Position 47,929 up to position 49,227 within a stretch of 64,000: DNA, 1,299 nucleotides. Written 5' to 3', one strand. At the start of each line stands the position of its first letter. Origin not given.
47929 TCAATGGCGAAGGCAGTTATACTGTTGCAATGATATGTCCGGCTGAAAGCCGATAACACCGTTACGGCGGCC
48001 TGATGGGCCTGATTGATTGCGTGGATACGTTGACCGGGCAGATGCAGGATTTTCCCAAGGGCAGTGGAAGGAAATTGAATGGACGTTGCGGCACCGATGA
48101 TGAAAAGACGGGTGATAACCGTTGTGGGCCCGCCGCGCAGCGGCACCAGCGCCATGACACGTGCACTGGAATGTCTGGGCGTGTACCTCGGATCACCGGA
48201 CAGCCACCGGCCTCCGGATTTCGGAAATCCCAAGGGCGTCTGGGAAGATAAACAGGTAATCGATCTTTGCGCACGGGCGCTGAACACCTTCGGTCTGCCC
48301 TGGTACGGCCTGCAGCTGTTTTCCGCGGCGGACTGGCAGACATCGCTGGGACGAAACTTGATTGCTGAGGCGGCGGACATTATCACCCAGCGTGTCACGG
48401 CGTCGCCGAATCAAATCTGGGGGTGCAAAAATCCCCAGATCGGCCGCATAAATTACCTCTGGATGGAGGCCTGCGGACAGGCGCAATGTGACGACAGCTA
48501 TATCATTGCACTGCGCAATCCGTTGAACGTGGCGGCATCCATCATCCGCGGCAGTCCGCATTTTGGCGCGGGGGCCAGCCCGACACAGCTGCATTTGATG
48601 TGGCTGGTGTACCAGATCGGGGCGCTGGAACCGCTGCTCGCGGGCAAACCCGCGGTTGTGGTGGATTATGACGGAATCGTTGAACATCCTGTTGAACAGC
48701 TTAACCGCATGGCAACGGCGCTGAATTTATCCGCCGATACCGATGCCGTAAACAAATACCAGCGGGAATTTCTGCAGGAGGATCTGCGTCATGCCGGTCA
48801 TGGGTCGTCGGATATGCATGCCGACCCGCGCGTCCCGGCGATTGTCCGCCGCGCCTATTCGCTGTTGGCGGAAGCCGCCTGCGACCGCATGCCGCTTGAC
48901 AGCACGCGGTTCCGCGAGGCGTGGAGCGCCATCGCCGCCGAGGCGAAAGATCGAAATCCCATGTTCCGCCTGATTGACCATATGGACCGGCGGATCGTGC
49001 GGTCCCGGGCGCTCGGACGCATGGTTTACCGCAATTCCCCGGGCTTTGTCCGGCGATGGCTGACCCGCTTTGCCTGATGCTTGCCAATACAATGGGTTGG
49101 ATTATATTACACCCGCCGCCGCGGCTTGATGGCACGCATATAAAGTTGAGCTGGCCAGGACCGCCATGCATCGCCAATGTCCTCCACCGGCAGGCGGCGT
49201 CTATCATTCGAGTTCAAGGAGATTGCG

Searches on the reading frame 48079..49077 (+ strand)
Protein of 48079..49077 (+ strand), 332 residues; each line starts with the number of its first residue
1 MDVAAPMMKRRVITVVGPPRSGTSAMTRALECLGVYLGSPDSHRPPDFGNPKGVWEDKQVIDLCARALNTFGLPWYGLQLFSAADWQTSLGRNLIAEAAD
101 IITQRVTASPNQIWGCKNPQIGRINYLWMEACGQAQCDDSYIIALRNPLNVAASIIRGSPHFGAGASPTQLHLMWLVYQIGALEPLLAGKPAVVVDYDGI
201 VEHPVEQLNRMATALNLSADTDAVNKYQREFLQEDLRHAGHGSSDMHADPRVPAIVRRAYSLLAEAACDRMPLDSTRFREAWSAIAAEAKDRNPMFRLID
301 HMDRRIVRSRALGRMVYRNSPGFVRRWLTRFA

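Call 7: search_protein_families(library=pfam, proteins=[window:48079-49077:+])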
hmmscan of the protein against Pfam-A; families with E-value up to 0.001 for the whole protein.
window:48079-49077:+ (332 aa): 1 family
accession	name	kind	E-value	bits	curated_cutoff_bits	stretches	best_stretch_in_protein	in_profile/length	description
PF13469.12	Sulfotransfer_3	-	0.00015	22.5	27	1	13-218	2-213/216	Sulfotransferase family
